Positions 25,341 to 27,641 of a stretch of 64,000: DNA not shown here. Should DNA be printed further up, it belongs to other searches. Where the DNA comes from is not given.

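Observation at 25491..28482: Tandem duplicated XRE regulators plus a STAND/LAL-type ATPase-HTH regulator, downstream of the giant Big_2 lipoprotein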

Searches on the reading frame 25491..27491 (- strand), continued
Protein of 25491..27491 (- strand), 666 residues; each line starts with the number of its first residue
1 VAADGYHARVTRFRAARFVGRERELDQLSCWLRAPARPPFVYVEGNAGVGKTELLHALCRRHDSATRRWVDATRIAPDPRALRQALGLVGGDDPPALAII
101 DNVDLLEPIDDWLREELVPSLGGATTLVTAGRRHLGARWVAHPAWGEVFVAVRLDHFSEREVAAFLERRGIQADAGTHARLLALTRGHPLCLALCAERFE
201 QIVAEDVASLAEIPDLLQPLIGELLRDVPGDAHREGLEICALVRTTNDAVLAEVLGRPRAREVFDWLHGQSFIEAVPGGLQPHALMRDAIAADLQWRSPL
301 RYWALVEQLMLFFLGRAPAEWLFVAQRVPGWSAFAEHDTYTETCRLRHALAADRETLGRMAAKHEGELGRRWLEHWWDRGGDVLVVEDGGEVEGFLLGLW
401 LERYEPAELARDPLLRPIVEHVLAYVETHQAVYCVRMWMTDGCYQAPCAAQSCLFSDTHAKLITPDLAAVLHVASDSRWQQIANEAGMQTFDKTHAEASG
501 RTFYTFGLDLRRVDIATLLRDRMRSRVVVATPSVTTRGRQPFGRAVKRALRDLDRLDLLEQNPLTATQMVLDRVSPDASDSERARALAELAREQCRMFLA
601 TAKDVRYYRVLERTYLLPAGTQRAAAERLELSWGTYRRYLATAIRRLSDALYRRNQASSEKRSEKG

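Call 72: search_protein_families(library=pfam, alignment_id=A9, max_evalue=0.0001)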
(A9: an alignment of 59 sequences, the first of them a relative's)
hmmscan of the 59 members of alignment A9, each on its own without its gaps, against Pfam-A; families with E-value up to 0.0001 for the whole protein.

A. member 1, L001:1526-2440:- (304 aa): 1 family
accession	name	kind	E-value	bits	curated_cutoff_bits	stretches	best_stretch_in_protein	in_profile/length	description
PF13699.11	eCIS_core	-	4.2e-28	97.8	22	1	193-265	2-78/79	eCIS core domain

B. families by the number of members that match (of 59 scanned): 112 families (the first 25 are shown)
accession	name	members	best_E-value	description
PF13191.12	AAA_16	4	1.3e-26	AAA ATPase domain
PF14224.11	DUF4331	3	4.3e-118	Domain of unknown function (DUF4331)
PF00069.31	Pkinase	2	1.8e-42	Protein kinase domain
PF00005.33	ABC_tran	2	4.1e-35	ABC transporter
PF00561.26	Abhydrolase_1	2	1.4e-32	alpha/beta hydrolase fold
PF07714.23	PK_Tyr_Ser-Thr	2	1.8e-26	Protein tyrosine and serine/threonine kinase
PF12697.13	Abhydrolase_6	2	1.9e-25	Alpha/beta hydrolase family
PF00486.34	Trans_reg_C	2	3.6e-24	Transcriptional regulatory protein, C terminal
PF18962.6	Por_Secre_tail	2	4.2e-07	Secretion system C-terminal sorting domain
PF00171.27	Aldedh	1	4.1e-92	Aldehyde dehydrogenase family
PF00282.25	Pyridoxal_deC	1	1.4e-82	Pyridoxal-dependent decarboxylase conserved domain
PF07517.20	SecA_DEAD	1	7.9e-77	SecA DEAD-like domain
PF00365.25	PFK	1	1.1e-69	Phosphofructokinase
PF00480.26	ROK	1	1.2e-66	ROK family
PF19458.4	DUF5995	1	1.4e-65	Family of unknown function (DUF5995)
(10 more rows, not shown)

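Call 81: search_solved_structures(query=A2, max_evalue=0.01)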
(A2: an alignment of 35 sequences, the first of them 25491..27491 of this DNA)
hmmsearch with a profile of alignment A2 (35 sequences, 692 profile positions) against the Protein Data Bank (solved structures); distinct sequences matched with E-value up to 0.01: 141 (the best 60 are shown).
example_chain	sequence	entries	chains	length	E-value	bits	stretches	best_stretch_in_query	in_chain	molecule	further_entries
3cmu_A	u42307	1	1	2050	5.7e-12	47.9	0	39-78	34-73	Protein recA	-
3cmt_A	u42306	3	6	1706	2.5e-10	42.4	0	39-78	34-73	Protein recA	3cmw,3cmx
9ip0_A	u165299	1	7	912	2.6e-10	42.3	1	18-116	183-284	Chaperone protein ClpB1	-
4d2q_A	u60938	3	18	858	8.7e-10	40.6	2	17-119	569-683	CLPB | CHAPERONE PROTEIN CLPB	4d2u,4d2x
6oax_C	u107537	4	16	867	9.1e-10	40.6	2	17-119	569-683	Hyperactive disaggregase ClpB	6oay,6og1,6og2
6og3_E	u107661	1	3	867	9.1e-10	40.6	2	17-119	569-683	Hyperactive disaggregase ClpB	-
4ciu_A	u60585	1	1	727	1.1e-09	40.3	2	17-119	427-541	CHAPERONE PROTEIN CLPB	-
6rn2_A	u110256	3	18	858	1.7e-09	39.6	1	17-119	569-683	Chaperone protein ClpB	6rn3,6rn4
6qs4_A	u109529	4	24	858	1.7e-09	39.6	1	17-119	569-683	Chaperone protein ClpB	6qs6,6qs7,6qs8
5ofo_C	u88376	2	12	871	1.8e-09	39.6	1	17-119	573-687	Chaperone protein ClpB,ATP-dependent Clp protease ATP-binding subunit ClpA,Chaperone prote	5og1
29hb_b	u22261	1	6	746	6.6e-09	37.7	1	18-117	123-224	ATP-dependent Clp protease, ATP-binding subunit ClpE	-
3j3t_A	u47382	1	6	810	7.8e-09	37.5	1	29-119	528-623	Negative regulator of genetic competence ClpC/MecB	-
3j3s_A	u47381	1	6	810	7.9e-09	37.5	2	18-118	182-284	Negative regulator of genetic competence ClpC/MecB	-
3j3r_A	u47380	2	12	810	1.1e-08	37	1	29-119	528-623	Negative regulator of genetic competence ClpC/MecB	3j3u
7abr_A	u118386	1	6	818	1.1e-08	37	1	29-119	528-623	Negative regulator of genetic competence ClpC/MecB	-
6mfv_A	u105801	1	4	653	2.8e-06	29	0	13-57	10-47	tetratricopeptide repeat sensor PH0952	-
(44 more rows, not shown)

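Call 82: list_cluster_members(proteins=[P0012, P0013, P0014, P0015, P0016, P0022, P0026, P0033, P0025, P0039])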
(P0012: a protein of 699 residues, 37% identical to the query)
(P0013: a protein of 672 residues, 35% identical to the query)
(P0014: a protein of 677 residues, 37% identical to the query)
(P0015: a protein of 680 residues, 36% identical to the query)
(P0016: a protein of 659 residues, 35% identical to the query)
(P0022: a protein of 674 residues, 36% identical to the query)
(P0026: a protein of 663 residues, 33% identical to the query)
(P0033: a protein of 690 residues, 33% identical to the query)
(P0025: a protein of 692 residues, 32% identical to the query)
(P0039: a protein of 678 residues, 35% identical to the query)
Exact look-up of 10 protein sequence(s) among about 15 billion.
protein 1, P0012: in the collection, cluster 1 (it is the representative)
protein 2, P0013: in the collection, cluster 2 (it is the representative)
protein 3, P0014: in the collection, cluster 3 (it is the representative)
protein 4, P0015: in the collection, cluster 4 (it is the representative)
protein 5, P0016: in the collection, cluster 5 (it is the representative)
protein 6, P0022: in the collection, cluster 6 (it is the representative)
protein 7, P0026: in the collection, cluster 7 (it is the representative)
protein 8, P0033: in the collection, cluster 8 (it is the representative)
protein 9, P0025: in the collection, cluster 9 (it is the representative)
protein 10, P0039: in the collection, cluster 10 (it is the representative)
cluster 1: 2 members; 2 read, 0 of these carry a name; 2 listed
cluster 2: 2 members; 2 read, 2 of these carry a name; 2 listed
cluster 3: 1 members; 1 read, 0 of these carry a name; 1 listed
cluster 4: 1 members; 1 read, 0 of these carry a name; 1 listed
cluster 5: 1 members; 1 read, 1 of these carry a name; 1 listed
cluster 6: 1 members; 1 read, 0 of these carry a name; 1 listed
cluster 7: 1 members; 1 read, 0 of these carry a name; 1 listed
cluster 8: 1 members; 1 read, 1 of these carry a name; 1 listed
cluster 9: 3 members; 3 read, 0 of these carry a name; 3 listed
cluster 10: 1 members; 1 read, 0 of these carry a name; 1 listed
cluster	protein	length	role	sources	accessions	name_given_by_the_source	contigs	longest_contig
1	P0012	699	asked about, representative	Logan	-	-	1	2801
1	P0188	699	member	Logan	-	-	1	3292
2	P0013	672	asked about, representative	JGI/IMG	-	hypothetical protein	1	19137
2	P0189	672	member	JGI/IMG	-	hypothetical protein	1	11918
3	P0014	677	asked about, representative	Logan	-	-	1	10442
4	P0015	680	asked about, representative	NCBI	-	-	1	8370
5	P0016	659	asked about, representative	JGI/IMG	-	hypothetical protein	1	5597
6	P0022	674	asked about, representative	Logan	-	-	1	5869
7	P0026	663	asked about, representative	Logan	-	-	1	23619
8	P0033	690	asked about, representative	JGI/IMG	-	hypothetical protein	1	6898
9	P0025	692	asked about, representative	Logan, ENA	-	-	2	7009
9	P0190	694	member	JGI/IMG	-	-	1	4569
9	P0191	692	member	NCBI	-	-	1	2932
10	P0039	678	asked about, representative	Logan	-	-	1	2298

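Call 83: find_encoding_contigs(protein=P0015, flank=6000, max_places=2)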
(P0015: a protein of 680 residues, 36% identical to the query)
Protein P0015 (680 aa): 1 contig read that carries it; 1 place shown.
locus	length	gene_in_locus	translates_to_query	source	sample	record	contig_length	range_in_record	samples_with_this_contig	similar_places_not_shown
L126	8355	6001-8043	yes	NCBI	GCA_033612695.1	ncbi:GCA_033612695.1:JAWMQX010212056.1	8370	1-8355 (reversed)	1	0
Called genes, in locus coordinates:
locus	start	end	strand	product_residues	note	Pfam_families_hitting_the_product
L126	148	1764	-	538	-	PF00069:Pkinase, PF07714:PK_Tyr_Ser-Thr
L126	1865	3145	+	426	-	PF00108:Thiolase_N, PF22691:Thiolase_C_1 (faint), PF00109:ketoacyl-synt (weak), PF02803:Thiolase_C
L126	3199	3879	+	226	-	-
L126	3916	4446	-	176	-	-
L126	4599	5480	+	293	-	PF03372:Exo_endo_phos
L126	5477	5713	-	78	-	-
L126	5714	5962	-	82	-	-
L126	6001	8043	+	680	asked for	-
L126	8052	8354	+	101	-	?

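Call 84: find_encoding_contigs(protein=P0013, flank=6000, max_places=2)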
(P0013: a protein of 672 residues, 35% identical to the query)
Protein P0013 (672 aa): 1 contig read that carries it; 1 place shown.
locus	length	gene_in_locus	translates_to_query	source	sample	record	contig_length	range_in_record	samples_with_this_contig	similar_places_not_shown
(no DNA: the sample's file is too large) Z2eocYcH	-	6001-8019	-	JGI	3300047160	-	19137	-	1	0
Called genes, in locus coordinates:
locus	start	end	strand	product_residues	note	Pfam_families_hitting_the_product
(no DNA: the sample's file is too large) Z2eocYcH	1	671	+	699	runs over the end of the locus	PF13089:PP_kinase_N, PF02503:PP_kinase, PF17941:PP_kinase_C_1, PF13091:PLDc_2 (faint), PF13090:PP_kinase_C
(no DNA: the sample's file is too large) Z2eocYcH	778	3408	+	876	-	PF00501:AMP-binding, PF13193:AMP-binding_C (faint), PF00550:PP-binding, PF01553:Acyltransferase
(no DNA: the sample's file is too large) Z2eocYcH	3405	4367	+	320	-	PF25917:BSH_RND, PF25973:BSH_CzcB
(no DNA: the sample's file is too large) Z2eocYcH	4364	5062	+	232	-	PF01148:CTP_transf_1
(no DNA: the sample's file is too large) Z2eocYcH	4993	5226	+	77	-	PF01148:CTP_transf_1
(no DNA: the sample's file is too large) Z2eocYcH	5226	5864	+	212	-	PF22285:DUF6962 (weak)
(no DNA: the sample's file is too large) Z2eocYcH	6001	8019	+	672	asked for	PF13191:AAA_16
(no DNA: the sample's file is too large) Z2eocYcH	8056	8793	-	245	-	PF13620:CarboxypepD_reg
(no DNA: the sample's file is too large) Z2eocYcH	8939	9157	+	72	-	-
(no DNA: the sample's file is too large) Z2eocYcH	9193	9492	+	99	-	-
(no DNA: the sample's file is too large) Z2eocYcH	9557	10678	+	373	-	PF16697:Yop-YscD_cpl (faint), PF00498:FHA, PF00069:Pkinase, PF07714:PK_Tyr_Ser-Thr (faint)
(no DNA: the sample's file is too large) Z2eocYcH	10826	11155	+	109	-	PF12840:HTH_20, PF01022:HTH_5, PF12802:MarR_2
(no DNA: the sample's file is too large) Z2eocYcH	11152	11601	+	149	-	PF10604:Polyketide_cyc2, PF08327:AHSA1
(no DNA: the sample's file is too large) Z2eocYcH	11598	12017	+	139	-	-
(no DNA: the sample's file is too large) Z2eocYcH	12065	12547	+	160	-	PF10604:Polyketide_cyc2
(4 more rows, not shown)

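Call 85: find_encoding_contigs(protein=P0026, flank=6000, max_places=2)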
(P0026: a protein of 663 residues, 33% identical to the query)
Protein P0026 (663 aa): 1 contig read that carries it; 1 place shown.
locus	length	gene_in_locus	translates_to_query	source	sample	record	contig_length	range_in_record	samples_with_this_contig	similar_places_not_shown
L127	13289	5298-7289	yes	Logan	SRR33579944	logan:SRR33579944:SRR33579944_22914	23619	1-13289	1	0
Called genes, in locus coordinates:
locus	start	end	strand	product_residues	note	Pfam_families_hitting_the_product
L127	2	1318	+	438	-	?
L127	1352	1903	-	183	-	PF01035:DNA_binding_1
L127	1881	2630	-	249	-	PF07879:PHB_acc_N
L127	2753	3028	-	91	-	PF02416:TatA_B_E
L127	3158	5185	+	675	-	PF01464:SLT, PF01476:LysM, PF23473:LysM3_LYK4_5 (faint), PF01476:LysM (weak)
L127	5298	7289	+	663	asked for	PF13191:AAA_16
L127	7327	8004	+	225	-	-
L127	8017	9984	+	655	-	-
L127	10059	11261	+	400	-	PF03453:MoeA_N, PF00994:MoCF_biosynth, PF03454:MoeA_C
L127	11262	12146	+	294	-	PF00849:PseudoU_synth_2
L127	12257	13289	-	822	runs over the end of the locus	PF00069:Pkinase, PF07714:PK_Tyr_Ser-Thr, PF03781:FGE-sulfatase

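Call 86: find_encoding_contigs(protein=P0014, flank=6000, max_places=2)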
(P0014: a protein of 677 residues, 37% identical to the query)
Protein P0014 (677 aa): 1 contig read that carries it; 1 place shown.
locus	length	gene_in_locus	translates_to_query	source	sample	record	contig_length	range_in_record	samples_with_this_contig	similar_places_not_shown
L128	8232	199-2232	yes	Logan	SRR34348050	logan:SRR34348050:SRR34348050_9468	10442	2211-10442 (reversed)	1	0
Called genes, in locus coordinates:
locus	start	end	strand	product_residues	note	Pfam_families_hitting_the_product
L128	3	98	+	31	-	?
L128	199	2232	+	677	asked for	PF13191:AAA_16, PF05729:NACHT (faint)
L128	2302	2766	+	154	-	-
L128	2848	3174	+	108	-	-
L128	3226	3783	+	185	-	-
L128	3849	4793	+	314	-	-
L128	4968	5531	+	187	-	-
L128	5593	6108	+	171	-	-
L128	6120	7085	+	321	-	PF16234:DUF4892, PF00691:OmpA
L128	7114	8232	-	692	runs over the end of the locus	PF13191:AAA_16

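Call 91: search_dna_similar(query=window:25491-27491:-, collection=plasmids, mode=protein, max_evalue=1e-10, max_rows=10)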
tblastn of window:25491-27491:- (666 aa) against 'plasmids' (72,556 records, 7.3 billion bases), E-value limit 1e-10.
Records with a match: 9; places in all: 9; records where one place covers at least 80% of the query: 1.
Best place of each record, by identity: <60% 9.
By first word of the organism name: Rhodococcus 3; Streptomyces 2; Nostoc 2; Nonomuraea 1; Kitasatospora 1.
By predicted mobility (MOB-suite, as given by PLSDB): mobilizable 5; non-mobilizable 3; conjugative 1.
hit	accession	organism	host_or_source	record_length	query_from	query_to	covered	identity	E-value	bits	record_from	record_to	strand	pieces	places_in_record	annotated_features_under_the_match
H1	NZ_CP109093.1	Streptomyces scopuliridis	-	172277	24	655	95%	27.1%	6e-25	119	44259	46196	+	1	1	ATP-binding protein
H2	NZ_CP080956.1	Rhodococcus opacus PD630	cell culture,environmental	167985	41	515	71%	29.3%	3e-36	154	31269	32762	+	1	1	ATP-binding protein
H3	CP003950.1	Rhodococcus opacus PD630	-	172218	41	515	71%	29.3%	3e-36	154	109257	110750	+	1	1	hypothetical protein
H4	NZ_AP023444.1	Nostoc sp. MS1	-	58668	39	534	74%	27.1%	1e-33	145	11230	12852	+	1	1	ATP-binding protein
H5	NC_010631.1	Nostoc punctiforme PCC 73102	-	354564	39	516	72%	26.8%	2e-34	148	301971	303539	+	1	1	AAA family ATPase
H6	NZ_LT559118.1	Nonomuraea gerenzanensis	-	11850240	36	509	71%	26.8%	1e-24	117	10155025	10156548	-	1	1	none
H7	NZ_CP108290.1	Kitasatospora sp. NBC_00039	-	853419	22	379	54%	30.6%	5e-23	112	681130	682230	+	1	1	ATP-binding protein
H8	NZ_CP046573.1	Rhodococcus sp. WAY2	cell culture,bacterial consortium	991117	41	366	49%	31.4%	3e-34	147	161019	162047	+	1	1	ATP-binding protein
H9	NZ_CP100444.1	Streptomyces rimosus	pure culture,OTC cluster deletion ...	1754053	32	313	42%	33.9%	7e-20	102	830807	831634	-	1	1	record has no annotation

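Call 92: get_annotated_region(hit=H5, flank=4000)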
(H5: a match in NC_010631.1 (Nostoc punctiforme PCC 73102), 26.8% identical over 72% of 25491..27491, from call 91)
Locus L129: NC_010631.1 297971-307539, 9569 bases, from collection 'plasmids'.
description: Nostoc punctiforme PCC 73102 plasmid pNPUN01, complete sequence
organism: Nostoc punctiforme PCC 73102 (NCBI taxid 63737)
taxonomy: Bacteria; Cyanobacteriota; Cyanophyceae; Nostocales; Nostocaceae; Nostoc; Nostoc punctiforme; Nostoc punctiforme PCC 73102
host: -; source: -; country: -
typing (MOB-suite, as given by PLSDB): conjugative; replicon rep_cluster_317; relaxase MOBF; mating-pair formation MPF_T
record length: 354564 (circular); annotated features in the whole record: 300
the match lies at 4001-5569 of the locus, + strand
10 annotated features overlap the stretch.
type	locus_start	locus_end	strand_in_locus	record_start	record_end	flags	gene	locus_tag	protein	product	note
CDS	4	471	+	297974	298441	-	infC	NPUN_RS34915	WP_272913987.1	translation initiation factor IF-3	GO:0006413 - translational initiation [Evidence IEA]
CDS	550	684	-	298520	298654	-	-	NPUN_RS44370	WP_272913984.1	hypothetical protein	-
CDS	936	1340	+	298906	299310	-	-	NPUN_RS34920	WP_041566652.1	hypothetical protein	-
CDS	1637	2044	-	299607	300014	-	-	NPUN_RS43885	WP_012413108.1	DUF2795 domain-containing protein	-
CDS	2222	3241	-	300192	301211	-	-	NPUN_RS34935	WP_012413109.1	aldo/keto reductase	-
CDS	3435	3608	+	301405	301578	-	-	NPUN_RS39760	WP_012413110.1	GrpB family protein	-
CDS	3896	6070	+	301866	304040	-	-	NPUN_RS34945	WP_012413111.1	AAA family ATPase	-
CDS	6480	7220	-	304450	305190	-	-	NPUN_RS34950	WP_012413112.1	hypothetical protein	-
CDS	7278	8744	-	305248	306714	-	-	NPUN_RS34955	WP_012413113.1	sulfite exporter TauE/SafE family protein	-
CDS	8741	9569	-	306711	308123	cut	-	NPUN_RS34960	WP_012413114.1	tetratricopeptide repeat protein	-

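Call 93: get_annotated_region(hit=H1, flank=4000)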
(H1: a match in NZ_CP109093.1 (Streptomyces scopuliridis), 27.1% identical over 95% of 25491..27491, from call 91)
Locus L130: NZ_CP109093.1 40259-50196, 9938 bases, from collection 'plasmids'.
description: Streptomyces scopuliridis strain NBC 01786 plasmid unnamed2, complete sequence
organism: Streptomyces scopuliridis (NCBI taxid 452529)
taxonomy: Bacteria; Actinomycetota; Actinomycetes; Kitasatosporales; Streptomycetaceae; Streptomyces; Streptomyces scopuliridis
host: -; source: -; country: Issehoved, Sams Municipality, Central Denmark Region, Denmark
typing (MOB-suite, as given by PLSDB): non-mobilizable; replicon rep_cluster_1910
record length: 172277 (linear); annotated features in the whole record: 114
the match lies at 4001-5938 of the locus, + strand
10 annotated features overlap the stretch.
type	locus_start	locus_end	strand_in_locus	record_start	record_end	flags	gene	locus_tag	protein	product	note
CDS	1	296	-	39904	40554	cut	-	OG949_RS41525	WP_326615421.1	NAD(P)H-binding protein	-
CDS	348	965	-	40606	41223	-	-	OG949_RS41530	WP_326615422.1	TetR/AcrR family transcriptional regulator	GO:0006355 - regulation of DNA-templated transcription [Evidence IEA]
CDS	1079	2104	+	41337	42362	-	-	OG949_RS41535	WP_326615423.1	ankyrin repeat domain-containing protein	-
CDS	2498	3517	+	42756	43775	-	-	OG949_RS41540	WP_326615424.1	alpha/beta hydrolase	-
CDS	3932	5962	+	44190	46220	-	-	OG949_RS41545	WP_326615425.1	ATP-binding protein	-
CDS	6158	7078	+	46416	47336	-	-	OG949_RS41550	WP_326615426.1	RICIN domain-containing protein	-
CDS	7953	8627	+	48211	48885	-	-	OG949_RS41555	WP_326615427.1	SDR family NAD(P)-dependent oxidoreductase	-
CDS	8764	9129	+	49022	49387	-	-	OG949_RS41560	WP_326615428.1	WXG100 family type VII secretion target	-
CDS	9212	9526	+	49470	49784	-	-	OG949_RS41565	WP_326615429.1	WXG100 family type VII secretion target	-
CDS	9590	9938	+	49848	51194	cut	eccD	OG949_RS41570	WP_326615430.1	type VII secretion integral membrane protein EccD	GO:0009306 - protein secretion [Evidence IEA]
